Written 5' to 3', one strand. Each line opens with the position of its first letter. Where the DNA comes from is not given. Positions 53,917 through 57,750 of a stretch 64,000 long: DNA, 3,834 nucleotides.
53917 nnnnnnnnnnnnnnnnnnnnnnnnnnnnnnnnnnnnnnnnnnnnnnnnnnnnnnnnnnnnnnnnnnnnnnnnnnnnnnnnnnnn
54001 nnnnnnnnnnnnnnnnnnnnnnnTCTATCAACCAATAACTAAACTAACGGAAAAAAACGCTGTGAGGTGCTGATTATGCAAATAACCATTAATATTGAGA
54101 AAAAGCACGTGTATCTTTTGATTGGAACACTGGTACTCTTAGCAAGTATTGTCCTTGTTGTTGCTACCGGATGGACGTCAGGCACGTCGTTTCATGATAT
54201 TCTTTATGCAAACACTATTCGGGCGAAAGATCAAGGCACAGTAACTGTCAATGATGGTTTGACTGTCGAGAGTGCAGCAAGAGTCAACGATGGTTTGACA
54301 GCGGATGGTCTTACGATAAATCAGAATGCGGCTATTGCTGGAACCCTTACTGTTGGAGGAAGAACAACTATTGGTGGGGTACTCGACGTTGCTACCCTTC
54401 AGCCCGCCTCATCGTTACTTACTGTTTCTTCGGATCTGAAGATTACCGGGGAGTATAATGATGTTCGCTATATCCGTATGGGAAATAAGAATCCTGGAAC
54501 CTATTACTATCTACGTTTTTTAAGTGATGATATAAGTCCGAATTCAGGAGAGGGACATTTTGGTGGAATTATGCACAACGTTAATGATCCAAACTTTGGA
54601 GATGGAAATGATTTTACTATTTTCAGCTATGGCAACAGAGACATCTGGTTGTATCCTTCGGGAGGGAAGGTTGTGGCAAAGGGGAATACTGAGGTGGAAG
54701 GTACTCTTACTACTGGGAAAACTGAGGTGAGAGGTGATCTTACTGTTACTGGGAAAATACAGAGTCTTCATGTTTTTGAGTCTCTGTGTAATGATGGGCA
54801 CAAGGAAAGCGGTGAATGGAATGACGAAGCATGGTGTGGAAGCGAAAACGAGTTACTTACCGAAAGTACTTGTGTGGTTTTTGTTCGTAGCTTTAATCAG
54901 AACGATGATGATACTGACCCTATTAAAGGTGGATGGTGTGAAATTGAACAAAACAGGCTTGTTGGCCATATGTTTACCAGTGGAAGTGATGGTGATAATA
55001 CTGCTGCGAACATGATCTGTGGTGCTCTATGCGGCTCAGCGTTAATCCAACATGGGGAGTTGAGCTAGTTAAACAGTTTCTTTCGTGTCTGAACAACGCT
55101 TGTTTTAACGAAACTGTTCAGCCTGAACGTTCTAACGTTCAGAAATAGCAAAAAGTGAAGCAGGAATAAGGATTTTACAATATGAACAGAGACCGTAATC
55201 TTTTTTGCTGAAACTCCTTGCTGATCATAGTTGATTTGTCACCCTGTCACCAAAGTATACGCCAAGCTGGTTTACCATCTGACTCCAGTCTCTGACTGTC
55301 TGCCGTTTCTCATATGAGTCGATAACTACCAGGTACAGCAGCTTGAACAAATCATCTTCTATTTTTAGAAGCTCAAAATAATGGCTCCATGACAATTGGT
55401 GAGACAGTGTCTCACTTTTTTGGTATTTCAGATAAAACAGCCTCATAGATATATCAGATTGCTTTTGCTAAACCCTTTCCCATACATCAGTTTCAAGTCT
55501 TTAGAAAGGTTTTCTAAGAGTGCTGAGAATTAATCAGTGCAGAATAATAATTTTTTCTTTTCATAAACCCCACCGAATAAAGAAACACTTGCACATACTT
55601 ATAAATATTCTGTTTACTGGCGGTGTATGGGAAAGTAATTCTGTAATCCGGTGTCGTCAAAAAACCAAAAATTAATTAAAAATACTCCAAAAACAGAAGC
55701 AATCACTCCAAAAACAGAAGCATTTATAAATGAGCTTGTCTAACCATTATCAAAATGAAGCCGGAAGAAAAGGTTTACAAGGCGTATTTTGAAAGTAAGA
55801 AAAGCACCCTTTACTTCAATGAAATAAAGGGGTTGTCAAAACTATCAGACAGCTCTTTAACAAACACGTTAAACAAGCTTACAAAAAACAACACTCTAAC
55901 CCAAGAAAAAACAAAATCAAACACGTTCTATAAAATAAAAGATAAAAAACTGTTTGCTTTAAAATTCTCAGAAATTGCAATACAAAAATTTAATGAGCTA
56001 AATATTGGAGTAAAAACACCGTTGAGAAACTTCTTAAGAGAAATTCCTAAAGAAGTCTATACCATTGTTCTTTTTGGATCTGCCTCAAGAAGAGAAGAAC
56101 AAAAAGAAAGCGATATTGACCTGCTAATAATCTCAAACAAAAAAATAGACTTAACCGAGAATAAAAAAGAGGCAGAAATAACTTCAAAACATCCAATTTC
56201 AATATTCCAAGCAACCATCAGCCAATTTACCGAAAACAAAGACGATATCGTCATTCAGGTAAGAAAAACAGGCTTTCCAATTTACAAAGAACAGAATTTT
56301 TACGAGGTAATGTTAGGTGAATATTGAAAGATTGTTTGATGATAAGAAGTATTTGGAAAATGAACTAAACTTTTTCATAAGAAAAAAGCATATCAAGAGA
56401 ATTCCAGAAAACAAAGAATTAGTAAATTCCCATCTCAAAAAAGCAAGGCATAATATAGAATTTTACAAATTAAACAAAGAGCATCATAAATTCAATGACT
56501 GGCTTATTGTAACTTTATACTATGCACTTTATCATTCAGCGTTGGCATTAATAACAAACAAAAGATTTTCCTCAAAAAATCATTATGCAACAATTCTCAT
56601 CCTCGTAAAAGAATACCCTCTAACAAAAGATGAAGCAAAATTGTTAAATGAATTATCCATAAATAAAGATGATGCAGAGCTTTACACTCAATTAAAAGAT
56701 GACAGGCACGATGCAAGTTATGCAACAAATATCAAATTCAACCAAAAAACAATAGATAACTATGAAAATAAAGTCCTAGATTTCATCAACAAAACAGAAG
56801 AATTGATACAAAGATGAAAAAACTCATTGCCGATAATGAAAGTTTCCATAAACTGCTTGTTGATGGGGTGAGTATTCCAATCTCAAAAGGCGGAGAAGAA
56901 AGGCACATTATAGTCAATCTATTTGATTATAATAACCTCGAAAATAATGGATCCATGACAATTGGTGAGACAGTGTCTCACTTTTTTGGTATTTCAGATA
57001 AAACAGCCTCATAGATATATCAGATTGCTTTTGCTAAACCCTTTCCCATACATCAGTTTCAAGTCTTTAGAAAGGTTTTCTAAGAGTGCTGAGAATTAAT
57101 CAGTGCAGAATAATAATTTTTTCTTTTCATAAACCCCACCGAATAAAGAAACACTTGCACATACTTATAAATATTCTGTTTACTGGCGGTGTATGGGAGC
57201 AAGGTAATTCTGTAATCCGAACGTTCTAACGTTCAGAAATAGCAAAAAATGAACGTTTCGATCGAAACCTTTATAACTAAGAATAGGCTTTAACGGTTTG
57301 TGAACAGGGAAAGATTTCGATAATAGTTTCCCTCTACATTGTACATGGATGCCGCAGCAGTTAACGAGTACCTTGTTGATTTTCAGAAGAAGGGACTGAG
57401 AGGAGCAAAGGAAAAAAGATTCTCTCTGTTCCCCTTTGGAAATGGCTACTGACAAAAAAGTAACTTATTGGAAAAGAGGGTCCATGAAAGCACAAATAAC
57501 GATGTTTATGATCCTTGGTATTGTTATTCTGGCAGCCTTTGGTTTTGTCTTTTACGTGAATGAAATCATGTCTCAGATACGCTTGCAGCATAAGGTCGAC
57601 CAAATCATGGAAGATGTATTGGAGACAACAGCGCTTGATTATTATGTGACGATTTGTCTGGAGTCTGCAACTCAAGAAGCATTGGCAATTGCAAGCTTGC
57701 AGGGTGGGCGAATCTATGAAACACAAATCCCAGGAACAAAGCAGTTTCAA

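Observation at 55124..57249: MNT-HEPN toxin-antitoxin cassette bracketed by 275-bp direct repeats with a circularly permuted 30-bp palindromic motif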

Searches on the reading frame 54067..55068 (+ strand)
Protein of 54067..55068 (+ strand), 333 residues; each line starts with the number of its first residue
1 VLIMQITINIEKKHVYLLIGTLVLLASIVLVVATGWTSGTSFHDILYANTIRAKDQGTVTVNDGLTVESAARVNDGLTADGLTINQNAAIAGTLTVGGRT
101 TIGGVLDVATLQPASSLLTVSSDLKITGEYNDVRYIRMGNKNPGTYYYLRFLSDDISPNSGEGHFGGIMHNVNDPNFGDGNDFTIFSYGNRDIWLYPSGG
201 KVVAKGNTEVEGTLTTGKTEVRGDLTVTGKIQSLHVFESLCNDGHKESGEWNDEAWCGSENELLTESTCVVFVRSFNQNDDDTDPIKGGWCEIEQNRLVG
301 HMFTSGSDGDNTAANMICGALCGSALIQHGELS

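Call 7: search_protein_families(library=pfam, proteins=[window:54067-55068:+], max_evalue=1)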
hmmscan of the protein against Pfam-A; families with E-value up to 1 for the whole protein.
window:54067-55068:+ (333 aa): 1 family
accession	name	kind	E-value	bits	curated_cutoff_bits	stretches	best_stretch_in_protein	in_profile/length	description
PF04519.19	Bactofilin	-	0.00057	20.5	27.9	1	56-94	59-97/98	Polymer-forming cytoskeletal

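Call 12: find_encoding_contigs(protein=window:54067-55068:+, flank=10000, max_places=10)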
Protein window:54067-55068:+ (333 aa): no gene with exactly this product is on record in the collection.

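Call 29: find_homologous_proteins(query=window:54067-55068:+)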
Query window:54067-55068:+ (333 aa): 1 proteins with E <= 0.001 among 2517 candidates.
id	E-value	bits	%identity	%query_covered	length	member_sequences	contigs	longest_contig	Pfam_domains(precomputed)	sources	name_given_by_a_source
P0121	1.3e-219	746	100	99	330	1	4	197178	-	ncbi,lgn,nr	ncbi:hypothetical protein HYW21_03260 [Candidatus Woesearchaeota archaeon]|nr:hypothetical protein [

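Call 30: find_encoding_contigs(protein=P0121, flank=10000, max_places=10)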
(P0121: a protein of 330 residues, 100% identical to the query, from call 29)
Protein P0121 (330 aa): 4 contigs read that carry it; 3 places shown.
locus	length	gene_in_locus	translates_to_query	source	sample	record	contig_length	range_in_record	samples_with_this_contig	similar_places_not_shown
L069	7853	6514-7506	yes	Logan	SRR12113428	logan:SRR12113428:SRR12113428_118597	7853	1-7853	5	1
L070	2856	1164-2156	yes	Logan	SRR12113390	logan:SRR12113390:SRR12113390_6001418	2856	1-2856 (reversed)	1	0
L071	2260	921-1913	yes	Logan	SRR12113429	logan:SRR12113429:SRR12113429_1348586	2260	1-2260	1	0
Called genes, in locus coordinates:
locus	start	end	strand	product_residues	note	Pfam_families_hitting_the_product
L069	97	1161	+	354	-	PF26356:Pelota_N, PF03464:eRF1_2, PF03465:eRF1_3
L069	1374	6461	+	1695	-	PF00801:PKD, PF18911:PKD_4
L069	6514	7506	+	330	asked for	-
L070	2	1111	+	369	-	?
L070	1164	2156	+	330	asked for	-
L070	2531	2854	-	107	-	?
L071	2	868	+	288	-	?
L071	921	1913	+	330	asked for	-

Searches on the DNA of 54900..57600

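Call 77: search_rna_families(source=window, start=54900, end=57600, threshold=evalue, max_evalue=1)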
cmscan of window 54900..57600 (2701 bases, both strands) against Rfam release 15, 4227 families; matches with E-value up to 1: 0.
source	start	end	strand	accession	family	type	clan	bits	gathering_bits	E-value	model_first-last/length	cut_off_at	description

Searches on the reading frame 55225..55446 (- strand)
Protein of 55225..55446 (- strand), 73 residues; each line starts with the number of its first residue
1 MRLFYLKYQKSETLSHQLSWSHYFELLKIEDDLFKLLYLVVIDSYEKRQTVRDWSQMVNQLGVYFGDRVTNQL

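Call 7: search_protein_families(library=pfam, proteins=[window:55225-55446:-], max_evalue=1)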
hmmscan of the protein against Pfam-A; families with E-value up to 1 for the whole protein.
window:55225-55446:- (73 aa): 1 family
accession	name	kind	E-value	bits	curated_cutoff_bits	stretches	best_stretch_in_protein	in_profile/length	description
PF17761.7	DUF1016_N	-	9.4e-07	29.4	32.8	1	1-39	72-113/137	DUF1016 N-terminal domain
